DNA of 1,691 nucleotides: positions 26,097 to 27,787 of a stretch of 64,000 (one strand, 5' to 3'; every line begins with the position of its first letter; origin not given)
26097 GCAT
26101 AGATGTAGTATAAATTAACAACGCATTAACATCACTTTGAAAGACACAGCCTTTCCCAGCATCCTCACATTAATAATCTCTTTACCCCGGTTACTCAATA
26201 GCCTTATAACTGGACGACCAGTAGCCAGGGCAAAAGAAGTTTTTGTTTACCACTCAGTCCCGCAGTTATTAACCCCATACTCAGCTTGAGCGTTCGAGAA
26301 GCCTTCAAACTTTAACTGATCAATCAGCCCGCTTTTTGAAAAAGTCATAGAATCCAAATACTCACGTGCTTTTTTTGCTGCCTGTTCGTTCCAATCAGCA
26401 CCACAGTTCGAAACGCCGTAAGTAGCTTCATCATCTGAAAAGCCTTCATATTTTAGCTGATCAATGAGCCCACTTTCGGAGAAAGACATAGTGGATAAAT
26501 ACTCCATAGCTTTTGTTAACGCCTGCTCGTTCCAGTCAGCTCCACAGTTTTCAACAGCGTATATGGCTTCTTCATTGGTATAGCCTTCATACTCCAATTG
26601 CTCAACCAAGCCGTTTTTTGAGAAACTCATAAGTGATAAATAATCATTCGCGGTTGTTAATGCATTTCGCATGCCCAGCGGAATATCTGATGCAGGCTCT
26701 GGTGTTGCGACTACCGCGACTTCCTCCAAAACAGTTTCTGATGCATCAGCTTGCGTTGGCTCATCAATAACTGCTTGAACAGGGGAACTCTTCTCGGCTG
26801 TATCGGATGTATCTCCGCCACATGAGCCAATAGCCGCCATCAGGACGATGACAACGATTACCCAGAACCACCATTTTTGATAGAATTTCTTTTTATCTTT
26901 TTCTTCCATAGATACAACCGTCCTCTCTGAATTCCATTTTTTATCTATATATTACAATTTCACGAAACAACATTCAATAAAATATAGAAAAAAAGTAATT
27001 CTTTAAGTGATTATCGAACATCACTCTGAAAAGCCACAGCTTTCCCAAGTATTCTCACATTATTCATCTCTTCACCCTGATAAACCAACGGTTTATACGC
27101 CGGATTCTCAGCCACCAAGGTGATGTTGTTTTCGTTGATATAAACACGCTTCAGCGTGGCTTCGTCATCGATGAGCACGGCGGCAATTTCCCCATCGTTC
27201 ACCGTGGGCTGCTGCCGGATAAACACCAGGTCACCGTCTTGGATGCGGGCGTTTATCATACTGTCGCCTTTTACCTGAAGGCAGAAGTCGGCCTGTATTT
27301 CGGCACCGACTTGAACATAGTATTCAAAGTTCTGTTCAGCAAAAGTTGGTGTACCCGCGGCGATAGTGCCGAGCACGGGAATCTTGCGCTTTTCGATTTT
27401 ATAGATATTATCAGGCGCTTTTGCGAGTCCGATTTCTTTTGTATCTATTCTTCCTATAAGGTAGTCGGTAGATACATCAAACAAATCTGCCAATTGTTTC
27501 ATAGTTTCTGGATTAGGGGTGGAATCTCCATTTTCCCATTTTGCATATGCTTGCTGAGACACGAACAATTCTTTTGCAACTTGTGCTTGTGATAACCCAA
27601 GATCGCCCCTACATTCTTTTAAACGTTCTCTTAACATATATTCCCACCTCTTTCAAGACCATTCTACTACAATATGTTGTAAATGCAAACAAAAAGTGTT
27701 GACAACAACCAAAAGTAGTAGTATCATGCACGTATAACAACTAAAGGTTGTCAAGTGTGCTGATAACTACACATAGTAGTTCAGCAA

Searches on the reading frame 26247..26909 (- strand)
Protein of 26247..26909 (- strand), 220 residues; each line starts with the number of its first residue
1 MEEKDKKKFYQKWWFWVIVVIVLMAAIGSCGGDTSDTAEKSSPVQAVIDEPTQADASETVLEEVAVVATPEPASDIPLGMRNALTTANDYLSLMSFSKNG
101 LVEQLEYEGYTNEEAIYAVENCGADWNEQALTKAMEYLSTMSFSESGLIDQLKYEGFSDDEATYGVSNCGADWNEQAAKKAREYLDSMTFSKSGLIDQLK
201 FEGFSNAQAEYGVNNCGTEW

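Call 22: search_protein_families(library=phrogs, proteins=[window:26247-26909:-], max_evalue=0.00001)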
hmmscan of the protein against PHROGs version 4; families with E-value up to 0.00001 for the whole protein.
window:26247-26909:- (220 aa): 7 families
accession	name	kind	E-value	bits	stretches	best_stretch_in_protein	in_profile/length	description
phrog_4980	-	moron, auxiliary metabolic gene and host takeover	1.1e-65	221.9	2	2-144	12-152/181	superinfection exclusion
phrog_15667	-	moron, auxiliary metabolic gene and host takeover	9.1e-45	154.1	2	41-171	74-206/208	superinfection exclusion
phrog_13294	-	other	7.1e-37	128.3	2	70-168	195-293/294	lipoprotein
phrog_7854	-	lysis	1.3e-08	35.8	0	142-213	257-303/304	endolysin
phrog_23980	-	unknown function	5e-07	30.5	1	5-41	6-42/193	-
phrog_8545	-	moron, auxiliary metabolic gene and host takeover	6.3e-07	30.4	1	2-61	6-64/177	superinfection exclusion Sie-like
phrog_14275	-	unknown function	3.5e-06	27.8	1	4-42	26-69/178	-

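Call 23: search_protein_families(library=pfam, proteins=[window:26247-26909:-], max_evalue=0.001)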
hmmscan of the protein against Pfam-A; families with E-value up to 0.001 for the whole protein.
window:26247-26909:- (220 aa): 2 families
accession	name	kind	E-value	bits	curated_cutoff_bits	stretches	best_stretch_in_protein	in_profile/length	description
PF07553.16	Lipoprotein_Ltp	-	4.1e-51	171.3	23.2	3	172-215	1-47/48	Host cell surface-exposed lipoprotein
PF17116.11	T9SS_plug_1st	-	0.00017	21.9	23.9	0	111-141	36-65/126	Type 9 secretion system plug protein 1st domain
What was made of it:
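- On Phage superinfection-exclusion proteins (Ltp, Sie, Imm): The true Ltp of this prophage is a different gene (26247-26909; calls 22, 23).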

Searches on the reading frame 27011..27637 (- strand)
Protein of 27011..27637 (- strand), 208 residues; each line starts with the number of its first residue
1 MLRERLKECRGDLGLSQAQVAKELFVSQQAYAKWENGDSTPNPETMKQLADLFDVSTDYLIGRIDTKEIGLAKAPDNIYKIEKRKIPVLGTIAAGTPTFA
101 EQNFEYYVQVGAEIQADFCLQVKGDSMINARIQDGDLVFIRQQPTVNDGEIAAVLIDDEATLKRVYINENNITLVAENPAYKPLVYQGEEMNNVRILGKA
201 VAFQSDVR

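Call 22: search_protein_families(library=phrogs, proteins=[window:27011-27637:-], max_evalue=0.00001)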
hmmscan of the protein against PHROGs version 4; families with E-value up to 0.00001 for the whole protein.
window:27011-27637:- (208 aa): 15 families
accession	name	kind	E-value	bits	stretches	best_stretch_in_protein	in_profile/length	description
phrog_4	-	transcription regulation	1.3e-48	167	1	3-206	138-338/400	transcriptional repressor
phrog_8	-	transcription regulation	4.9e-23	83.1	1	1-86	76-195/346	transcriptional regulator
phrog_6201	-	transcription regulation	4e-17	63.2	1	112-204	23-115/121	CI-like repressor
phrog_811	-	DNA, RNA and nucleotide metabolism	4.6e-17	62.9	1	82-198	8-126/140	UmuD-like protein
phrog_3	-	transcription regulation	1.4e-15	59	1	1-173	88-222/430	transcriptional repressor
phrog_2967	-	transcription regulation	2.8e-11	44.4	1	3-76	12-78/225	transcriptional regulator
phrog_2439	-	transcription regulation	2.6e-10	40.7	1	3-64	9-70/367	transcriptional regulator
phrog_8558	-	unknown function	2.7e-09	38.3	1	109-207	11-111/114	-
phrog_2328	-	transcription regulation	4.9e-08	33.8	1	2-64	16-78/128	transcriptional repressor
phrog_2104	-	unknown function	6.3e-08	33.8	1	3-50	41-88/103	-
phrog_5823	-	transcription regulation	1.6e-07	31.8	1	3-64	8-70/404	transcriptional regulator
phrog_7241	-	transcription regulation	4.1e-07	31.1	1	9-61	69-121/122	transcriptional regulator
phrog_955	-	DNA, RNA and nucleotide metabolism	2.9e-06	28.1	1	3-61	26-87/142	HTH DNA binding protein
phrog_4836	-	transcription regulation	3.3e-06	27.8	1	4-44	78-118/194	CII-like regulator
phrog_7950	-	transcription regulation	9.2e-06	26.6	0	4-40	10-46/68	transcriptional repressor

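Call 23: search_protein_families(library=pfam, proteins=[window:27011-27637:-], max_evalue=0.001)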
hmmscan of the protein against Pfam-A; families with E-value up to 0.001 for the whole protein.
window:27011-27637:- (208 aa): 4 families
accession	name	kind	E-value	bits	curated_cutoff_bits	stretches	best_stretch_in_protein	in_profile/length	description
PF00717.28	Peptidase_S24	-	3e-30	104.8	23.3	1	87-201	1-116/116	Peptidase S24-like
PF01381.28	HTH_3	-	5.1e-17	62.1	23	1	6-60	1-55/55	Helix-turn-helix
PF12844.13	HTH_19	-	2.7e-13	50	30.2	1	4-61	2-59/64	Helix-turn-helix domain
PF13560.12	HTH_31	-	9.9e-11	42.2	27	1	2-57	2-58/64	Helix-turn-helix domain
